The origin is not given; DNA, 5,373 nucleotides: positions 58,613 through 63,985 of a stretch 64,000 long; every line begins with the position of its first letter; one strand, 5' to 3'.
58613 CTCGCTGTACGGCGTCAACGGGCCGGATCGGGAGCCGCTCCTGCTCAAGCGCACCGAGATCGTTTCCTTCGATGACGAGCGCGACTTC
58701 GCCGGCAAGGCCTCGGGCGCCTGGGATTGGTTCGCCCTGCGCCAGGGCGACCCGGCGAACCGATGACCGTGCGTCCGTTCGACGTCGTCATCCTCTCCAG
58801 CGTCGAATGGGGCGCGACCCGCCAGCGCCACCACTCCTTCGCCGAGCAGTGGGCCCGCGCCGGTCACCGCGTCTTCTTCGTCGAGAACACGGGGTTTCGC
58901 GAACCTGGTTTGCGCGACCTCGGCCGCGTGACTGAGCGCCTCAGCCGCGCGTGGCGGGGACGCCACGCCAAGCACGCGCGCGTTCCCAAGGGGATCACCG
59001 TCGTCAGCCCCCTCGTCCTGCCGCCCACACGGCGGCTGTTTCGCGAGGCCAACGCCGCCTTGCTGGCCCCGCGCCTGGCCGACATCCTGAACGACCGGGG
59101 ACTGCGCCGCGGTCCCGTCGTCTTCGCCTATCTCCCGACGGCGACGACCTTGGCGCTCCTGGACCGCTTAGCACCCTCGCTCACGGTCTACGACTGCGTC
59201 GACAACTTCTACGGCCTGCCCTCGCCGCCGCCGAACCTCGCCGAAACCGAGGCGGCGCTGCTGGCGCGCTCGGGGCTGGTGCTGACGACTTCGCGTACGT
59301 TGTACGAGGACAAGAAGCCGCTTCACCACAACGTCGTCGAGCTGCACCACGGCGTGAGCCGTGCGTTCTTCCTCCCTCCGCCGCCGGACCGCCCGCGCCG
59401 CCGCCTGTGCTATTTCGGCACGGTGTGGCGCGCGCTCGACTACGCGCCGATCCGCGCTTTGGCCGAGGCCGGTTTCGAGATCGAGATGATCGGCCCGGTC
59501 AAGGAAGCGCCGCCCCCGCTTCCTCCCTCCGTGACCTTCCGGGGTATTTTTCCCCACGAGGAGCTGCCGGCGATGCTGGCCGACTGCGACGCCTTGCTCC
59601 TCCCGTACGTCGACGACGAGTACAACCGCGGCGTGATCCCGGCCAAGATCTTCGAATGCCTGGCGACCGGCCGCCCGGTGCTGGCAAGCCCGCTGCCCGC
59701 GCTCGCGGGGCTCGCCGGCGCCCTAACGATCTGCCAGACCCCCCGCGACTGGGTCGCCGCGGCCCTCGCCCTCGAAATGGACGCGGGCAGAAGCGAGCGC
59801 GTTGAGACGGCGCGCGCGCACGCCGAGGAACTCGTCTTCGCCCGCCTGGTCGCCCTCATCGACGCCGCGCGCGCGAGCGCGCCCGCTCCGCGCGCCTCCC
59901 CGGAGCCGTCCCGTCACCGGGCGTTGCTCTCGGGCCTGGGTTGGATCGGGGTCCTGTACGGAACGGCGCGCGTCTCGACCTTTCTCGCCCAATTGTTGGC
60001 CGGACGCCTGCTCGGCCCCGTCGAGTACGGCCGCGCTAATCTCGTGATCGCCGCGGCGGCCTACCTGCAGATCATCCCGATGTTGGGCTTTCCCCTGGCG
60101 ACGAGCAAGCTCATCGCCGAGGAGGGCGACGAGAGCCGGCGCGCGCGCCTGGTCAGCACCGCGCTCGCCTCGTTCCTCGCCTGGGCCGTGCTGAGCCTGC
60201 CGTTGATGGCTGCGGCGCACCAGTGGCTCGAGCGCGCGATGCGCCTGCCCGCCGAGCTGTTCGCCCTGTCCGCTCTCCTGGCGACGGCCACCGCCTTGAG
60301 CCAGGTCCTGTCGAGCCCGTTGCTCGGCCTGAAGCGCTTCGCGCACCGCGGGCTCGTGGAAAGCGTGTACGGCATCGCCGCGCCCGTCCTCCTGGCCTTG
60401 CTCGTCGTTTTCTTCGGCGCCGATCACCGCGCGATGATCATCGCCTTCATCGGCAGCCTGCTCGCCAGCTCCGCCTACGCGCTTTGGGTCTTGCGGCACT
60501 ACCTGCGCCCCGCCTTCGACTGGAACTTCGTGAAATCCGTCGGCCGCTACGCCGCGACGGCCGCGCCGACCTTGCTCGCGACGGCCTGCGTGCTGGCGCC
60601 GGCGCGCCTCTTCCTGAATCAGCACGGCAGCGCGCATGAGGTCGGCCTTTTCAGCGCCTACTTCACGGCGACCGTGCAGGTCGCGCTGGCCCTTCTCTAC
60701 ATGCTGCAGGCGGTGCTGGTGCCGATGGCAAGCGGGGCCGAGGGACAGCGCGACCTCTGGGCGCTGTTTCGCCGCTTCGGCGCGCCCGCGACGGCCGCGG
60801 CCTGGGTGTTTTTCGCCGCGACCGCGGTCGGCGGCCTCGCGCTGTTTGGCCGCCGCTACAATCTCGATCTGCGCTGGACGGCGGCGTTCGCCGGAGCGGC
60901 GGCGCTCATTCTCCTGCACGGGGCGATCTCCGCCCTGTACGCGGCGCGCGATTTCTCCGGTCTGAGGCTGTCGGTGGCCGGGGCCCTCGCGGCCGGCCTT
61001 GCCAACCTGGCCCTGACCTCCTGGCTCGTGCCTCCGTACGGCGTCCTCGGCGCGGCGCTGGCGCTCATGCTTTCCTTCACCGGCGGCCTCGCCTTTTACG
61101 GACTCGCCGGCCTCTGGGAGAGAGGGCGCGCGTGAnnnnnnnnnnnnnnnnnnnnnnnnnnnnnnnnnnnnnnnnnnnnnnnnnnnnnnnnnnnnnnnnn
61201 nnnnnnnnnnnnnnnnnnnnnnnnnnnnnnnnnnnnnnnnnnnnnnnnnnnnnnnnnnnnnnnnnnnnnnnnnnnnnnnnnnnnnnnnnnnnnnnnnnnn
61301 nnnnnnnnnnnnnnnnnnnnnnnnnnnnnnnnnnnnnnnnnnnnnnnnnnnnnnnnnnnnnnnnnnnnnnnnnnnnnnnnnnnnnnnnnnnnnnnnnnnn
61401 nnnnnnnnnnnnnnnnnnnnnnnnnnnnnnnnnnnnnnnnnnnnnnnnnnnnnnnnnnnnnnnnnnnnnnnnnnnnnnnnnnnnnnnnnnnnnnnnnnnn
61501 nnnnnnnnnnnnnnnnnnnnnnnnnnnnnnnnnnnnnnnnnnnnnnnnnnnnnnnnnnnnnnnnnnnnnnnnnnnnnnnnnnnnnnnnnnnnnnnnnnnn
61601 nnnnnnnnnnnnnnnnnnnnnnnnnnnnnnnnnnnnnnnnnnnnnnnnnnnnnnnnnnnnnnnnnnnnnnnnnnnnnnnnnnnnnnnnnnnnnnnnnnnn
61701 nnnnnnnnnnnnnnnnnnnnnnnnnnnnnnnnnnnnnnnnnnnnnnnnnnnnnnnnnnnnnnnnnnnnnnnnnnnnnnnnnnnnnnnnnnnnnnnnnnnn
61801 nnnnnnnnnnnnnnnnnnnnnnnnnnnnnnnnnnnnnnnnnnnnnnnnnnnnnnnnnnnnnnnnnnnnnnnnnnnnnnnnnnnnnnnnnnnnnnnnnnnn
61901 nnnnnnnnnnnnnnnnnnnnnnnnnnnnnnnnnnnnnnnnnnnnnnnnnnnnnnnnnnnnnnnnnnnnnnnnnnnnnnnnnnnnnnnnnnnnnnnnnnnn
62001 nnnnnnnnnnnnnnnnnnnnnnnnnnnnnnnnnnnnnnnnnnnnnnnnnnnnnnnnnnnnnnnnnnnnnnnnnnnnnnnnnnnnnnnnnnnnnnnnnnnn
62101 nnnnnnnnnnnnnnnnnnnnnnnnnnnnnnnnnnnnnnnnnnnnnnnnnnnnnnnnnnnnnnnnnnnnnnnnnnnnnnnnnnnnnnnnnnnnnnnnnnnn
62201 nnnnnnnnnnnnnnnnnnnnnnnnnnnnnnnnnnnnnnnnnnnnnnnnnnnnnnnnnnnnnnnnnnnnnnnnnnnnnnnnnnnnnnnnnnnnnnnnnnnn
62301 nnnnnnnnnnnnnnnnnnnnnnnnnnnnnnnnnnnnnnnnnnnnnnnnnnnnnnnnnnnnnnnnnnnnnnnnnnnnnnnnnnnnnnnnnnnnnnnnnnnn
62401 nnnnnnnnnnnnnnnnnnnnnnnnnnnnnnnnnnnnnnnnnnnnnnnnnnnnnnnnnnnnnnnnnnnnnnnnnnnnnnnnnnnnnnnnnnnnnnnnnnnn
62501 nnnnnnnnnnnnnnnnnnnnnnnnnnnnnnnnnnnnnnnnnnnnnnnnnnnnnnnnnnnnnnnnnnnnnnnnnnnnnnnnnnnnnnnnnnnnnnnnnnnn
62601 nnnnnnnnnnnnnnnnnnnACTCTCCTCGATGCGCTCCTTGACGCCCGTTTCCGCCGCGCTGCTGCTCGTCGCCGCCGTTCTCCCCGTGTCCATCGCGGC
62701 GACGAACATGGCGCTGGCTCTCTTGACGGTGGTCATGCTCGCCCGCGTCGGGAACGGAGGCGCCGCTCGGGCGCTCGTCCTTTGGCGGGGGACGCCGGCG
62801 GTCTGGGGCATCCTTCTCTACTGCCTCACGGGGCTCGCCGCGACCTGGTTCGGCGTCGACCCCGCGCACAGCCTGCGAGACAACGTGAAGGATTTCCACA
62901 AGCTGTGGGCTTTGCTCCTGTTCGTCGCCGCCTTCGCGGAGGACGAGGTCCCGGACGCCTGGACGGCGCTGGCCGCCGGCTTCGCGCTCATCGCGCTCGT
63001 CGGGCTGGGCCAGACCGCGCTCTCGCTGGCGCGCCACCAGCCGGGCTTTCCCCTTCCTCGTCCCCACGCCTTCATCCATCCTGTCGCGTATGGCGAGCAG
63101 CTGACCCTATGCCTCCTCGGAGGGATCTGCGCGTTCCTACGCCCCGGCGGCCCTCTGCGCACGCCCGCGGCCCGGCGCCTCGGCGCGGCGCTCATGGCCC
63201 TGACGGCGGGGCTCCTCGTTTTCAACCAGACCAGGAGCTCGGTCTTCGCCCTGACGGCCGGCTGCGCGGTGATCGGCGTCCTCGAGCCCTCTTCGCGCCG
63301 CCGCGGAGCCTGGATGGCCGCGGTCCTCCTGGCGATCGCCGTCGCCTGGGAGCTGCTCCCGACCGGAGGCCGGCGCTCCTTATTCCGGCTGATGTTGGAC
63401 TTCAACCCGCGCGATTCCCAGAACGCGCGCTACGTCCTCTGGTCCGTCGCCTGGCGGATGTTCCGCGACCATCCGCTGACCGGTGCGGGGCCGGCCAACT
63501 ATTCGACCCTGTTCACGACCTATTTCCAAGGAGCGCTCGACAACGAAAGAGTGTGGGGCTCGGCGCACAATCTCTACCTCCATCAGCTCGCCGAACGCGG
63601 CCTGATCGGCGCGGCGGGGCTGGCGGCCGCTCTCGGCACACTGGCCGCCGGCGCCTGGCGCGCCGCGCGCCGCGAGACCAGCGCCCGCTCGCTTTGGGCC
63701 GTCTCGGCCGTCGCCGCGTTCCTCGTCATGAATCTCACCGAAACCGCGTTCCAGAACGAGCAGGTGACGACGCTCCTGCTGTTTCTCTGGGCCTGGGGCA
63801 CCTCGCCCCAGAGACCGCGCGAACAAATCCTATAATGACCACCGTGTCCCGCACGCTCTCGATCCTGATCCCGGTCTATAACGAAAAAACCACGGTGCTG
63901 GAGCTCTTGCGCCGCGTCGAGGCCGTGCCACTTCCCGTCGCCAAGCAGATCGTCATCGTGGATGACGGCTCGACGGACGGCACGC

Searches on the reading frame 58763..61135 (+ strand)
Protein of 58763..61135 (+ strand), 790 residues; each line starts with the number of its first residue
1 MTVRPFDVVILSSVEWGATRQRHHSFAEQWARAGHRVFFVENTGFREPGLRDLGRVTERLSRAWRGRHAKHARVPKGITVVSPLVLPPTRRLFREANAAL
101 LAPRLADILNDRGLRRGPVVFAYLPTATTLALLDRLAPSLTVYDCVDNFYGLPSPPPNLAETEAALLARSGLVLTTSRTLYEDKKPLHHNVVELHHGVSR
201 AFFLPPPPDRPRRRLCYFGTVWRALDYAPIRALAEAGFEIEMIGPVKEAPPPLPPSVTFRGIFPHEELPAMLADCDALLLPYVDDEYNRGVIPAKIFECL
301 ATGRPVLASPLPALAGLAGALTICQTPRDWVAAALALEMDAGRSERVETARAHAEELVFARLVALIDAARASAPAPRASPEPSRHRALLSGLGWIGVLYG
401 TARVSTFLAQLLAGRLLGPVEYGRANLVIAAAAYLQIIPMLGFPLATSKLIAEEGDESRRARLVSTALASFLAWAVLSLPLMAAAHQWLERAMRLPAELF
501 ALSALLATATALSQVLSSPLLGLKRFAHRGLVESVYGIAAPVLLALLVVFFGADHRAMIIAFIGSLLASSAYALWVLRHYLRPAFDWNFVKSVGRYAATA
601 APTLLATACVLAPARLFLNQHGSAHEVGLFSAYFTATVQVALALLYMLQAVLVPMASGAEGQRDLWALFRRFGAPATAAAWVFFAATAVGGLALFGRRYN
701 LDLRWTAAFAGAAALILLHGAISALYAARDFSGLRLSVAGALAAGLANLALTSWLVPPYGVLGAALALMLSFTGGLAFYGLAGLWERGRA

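Call 22: search_protein_families(library=pfam, proteins=[window:58763-61135:+], max_evalue=0.001)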
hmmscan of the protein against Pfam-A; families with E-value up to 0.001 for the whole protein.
window:58763-61135:+ (790 aa): 3 families
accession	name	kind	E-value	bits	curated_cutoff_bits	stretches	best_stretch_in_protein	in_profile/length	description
PF01943.22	Polysacc_synt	-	5.4e-14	52.7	28.2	1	389-657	2-271/274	Polysaccharide biosynthesis protein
PF13692.12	Glyco_trans_1_4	-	1.6e-05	25.6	27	1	253-337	57-139/142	Glycosyl transferases group 1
PF13440.11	Polysacc_synt_3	-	1.9e-05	24.5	23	1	415-662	4-246/293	Polysaccharide biosynthesis protein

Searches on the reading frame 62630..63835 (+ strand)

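Call 22: search_protein_families(library=pfam, proteins=[window:62630-63835:+], max_evalue=0.001)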
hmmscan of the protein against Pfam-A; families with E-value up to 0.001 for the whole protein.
window:62630-63835:+ (401 aa): 1 family
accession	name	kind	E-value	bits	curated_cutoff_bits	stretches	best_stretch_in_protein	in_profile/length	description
PF04932.20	Wzy_C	-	2.5e-22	79.7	31.7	1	188-331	2-148/149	O-Antigen ligase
